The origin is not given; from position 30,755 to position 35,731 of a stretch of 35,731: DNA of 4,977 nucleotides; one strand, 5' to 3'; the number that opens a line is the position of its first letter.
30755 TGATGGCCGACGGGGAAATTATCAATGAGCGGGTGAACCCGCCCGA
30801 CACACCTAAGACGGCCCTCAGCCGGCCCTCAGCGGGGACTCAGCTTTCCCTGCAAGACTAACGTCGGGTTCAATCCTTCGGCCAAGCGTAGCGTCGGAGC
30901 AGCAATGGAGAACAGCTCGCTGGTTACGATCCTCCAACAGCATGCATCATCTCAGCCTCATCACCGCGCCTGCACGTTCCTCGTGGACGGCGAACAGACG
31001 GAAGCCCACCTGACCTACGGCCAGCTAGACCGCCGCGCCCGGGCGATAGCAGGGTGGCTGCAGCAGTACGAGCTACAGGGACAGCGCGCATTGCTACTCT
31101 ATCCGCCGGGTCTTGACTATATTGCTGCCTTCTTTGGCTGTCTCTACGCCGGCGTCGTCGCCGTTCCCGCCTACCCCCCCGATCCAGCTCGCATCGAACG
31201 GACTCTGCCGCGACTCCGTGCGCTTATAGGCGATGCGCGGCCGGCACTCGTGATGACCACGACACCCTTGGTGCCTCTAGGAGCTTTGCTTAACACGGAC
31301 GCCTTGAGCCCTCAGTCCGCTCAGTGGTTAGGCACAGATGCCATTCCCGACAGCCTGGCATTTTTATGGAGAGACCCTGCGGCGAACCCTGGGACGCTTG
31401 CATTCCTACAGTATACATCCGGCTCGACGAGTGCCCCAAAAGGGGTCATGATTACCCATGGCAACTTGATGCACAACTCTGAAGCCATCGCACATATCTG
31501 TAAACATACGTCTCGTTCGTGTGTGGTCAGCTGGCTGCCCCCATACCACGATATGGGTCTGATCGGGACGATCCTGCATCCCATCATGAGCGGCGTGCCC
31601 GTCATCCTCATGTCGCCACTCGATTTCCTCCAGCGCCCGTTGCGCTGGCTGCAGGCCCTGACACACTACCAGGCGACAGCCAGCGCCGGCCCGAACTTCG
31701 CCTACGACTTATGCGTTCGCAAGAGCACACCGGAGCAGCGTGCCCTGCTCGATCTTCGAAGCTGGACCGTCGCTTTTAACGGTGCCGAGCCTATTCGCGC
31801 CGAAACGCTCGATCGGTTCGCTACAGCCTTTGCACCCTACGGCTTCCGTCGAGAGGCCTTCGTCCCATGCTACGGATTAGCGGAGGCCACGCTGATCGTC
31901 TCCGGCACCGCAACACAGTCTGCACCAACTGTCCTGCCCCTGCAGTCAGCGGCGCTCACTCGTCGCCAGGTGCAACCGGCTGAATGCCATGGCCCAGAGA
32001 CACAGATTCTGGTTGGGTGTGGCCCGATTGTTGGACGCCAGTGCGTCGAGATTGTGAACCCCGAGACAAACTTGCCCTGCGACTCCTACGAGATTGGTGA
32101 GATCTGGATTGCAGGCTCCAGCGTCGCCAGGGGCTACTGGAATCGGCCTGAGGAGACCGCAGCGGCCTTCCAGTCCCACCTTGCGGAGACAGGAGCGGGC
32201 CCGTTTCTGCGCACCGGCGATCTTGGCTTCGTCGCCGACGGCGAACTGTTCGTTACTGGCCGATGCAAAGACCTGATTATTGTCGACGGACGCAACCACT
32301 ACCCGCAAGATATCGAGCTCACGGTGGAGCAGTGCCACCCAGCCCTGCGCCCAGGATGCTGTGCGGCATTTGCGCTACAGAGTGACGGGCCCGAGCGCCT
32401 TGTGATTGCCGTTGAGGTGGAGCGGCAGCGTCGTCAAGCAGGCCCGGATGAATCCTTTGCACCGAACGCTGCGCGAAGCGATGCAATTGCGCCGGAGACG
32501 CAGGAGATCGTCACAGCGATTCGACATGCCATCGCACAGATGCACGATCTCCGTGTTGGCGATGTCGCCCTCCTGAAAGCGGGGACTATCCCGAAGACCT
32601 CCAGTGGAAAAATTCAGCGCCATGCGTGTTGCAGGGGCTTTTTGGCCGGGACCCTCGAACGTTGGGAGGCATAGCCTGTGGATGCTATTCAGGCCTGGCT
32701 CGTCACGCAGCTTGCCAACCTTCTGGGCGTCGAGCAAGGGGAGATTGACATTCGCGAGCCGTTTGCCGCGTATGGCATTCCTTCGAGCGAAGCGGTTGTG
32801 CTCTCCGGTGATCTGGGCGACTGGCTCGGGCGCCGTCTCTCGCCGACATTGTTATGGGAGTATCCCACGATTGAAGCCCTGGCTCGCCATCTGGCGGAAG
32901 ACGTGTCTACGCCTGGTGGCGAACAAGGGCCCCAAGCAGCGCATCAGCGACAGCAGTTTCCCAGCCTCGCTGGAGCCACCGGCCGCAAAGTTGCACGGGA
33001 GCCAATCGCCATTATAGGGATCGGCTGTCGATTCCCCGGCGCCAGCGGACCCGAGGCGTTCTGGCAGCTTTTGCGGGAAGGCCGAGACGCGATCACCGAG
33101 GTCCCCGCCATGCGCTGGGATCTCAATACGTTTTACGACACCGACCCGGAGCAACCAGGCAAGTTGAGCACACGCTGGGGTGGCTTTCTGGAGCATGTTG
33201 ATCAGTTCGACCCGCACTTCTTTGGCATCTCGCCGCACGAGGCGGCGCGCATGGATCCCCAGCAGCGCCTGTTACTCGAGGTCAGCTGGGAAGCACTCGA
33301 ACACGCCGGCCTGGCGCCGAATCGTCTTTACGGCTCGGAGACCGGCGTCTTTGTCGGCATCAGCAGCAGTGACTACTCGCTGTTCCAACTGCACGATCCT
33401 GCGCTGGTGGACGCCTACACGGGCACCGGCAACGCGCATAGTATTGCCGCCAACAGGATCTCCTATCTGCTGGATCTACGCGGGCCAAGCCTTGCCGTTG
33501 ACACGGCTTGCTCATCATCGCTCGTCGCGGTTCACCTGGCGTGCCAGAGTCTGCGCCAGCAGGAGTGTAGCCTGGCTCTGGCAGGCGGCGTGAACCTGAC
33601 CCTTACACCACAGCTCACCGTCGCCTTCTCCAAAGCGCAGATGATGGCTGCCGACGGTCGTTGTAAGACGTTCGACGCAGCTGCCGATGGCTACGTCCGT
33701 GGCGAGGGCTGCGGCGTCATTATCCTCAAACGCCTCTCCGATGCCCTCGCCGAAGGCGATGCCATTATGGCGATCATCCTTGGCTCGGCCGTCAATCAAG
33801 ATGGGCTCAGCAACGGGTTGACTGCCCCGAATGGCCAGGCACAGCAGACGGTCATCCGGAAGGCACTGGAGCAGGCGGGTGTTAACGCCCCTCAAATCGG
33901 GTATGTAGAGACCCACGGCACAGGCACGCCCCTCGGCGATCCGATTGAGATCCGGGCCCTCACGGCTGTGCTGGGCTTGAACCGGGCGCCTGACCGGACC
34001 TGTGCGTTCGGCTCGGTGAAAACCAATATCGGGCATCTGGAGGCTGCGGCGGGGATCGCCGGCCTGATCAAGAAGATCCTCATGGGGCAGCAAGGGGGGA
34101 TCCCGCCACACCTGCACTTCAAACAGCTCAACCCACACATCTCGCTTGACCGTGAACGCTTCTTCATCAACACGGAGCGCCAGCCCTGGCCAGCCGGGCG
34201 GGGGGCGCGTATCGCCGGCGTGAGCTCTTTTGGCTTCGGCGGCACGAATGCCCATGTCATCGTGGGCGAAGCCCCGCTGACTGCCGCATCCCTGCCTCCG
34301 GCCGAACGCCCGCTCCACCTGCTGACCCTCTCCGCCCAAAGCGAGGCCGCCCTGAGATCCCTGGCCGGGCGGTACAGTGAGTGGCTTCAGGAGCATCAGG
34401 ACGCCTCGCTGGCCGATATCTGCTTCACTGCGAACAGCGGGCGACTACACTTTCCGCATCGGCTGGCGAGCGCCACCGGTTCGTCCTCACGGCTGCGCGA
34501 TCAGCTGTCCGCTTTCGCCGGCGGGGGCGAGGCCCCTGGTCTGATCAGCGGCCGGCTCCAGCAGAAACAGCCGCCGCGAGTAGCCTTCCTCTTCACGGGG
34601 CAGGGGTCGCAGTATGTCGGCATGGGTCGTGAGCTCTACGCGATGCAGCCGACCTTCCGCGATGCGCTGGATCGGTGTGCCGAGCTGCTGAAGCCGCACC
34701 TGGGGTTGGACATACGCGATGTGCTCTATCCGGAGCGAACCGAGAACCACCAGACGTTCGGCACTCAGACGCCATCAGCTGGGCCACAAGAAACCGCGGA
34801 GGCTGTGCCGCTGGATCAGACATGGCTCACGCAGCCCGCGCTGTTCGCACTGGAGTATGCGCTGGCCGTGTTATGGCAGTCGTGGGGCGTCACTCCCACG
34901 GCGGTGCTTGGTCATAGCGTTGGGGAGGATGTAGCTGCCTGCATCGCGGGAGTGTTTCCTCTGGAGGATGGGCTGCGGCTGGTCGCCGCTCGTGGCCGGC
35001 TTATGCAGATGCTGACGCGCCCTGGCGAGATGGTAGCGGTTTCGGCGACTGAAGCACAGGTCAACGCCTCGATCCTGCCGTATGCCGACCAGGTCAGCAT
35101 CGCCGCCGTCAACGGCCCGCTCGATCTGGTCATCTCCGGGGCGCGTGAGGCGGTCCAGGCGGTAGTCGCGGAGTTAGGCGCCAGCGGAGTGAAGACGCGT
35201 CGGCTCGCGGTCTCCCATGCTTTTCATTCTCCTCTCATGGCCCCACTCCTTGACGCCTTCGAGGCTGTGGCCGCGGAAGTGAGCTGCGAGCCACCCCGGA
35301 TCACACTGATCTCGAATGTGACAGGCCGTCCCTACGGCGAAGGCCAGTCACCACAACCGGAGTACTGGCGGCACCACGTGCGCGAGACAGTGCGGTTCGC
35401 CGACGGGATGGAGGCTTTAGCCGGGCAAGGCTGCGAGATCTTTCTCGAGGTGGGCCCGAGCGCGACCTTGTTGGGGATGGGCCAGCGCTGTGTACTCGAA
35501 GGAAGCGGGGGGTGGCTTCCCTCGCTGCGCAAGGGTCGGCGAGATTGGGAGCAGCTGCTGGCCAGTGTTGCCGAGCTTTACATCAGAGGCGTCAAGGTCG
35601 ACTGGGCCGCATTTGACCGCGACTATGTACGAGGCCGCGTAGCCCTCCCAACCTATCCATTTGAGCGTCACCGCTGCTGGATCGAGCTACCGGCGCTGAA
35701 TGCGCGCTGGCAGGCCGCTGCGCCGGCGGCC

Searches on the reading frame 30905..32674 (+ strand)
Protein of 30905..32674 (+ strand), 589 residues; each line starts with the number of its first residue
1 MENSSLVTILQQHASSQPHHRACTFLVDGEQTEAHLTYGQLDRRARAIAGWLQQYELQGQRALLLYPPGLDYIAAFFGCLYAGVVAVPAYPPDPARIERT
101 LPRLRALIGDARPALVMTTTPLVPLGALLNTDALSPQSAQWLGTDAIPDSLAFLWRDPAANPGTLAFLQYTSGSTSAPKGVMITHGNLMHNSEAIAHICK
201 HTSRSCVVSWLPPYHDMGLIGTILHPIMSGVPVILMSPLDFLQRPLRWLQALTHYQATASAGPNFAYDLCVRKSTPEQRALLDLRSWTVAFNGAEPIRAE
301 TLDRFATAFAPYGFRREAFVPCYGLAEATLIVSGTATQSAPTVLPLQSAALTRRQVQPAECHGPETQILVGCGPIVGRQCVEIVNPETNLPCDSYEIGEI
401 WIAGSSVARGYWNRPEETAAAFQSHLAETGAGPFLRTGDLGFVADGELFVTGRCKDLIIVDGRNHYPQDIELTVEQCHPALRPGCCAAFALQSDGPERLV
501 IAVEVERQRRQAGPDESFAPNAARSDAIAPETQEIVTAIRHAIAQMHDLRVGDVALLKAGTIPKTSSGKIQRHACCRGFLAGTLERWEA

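Call 9: search_protein_families(library=pfam, proteins=[window:30905-32674:+])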
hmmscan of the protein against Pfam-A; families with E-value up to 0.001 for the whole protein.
window:30905-32674:+ (589 aa): 3 families
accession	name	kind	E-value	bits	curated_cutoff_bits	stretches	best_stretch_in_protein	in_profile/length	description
PF00501.34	AMP-binding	-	1.2e-63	215.7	29.9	1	10-412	1-384/384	AMP-binding enzyme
PF23024.1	AMP-dom_DIP2-like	-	1.7e-12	47.8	27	1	456-510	2-52/110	Disco-interacting protein 2-like, AMP domain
PF24919.1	Mug62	-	6.3e-05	23.1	27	1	463-585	31-148/164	Meiotically up-regulated gene 62 protein-like domain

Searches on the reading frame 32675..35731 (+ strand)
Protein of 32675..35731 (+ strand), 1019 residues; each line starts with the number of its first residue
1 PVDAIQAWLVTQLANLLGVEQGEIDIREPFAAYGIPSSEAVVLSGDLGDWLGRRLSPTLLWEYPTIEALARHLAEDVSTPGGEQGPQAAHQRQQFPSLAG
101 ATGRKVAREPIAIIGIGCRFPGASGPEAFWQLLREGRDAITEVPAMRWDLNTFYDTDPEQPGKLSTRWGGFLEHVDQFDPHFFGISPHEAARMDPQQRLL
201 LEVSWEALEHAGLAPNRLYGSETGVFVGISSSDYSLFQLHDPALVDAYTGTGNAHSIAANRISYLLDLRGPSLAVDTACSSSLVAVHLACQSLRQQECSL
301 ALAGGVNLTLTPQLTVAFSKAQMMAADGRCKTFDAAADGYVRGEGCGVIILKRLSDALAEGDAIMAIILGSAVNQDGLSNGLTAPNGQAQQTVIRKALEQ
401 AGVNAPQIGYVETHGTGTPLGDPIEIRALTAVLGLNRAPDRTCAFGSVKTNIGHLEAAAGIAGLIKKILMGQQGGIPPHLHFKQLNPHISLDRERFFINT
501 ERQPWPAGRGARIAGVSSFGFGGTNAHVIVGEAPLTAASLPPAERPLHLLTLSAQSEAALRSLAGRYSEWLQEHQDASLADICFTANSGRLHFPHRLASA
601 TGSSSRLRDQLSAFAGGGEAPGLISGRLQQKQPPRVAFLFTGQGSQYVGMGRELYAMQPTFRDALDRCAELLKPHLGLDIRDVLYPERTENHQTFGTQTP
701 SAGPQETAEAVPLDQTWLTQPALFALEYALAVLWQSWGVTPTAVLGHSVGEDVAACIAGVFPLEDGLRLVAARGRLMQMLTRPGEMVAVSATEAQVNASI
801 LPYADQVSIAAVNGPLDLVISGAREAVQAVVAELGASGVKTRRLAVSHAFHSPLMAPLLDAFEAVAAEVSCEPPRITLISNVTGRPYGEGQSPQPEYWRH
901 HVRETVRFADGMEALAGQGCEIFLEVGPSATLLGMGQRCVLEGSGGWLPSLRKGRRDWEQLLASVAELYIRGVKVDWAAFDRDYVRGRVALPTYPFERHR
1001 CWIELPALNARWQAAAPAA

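Call 9: search_protein_families(library=pfam, proteins=[window:32675-35731:+])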
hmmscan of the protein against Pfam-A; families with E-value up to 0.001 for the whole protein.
window:32675-35731:+ (1019 aa): 8 families
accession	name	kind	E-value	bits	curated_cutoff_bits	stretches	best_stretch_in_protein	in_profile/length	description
PF00109.32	ketoacyl-synt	-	1.9e-106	355.7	20.8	1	109-357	2-252/252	Beta-ketoacyl synthase, N-terminal domain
PF00698.26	Acyl_transf_1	-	7.2e-64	216.7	32.7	1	638-973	2-317/319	Acyl transferase domain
PF02801.28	Ketoacyl-synt_C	-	2.4e-41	140.9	20.8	1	365-482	1-118/119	Beta-ketoacyl synthase, C-terminal domain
PF22621.2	CurL-like_PKS_C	-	2.7e-22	78.9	27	1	548-611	1-64/64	CurL-like, PKS C-terminal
PF16197.11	KAsynt_C_assoc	-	8.2e-19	68.5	33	1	486-596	2-107/111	Ketoacyl-synthetase C-terminal extension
PF22336.2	RhiE-like_linker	-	1.3e-13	51.1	27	1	552-617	2-66/67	RhiE-like, KS-MAT linker domain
PF00550.31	PP-binding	-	4.6e-11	43.2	20.8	1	8-73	2-67/67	Phosphopantetheine attachment site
PF00108.29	Thiolase_N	-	2.6e-05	24.2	26.4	1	265-307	69-113/260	Thiolase, N-terminal domain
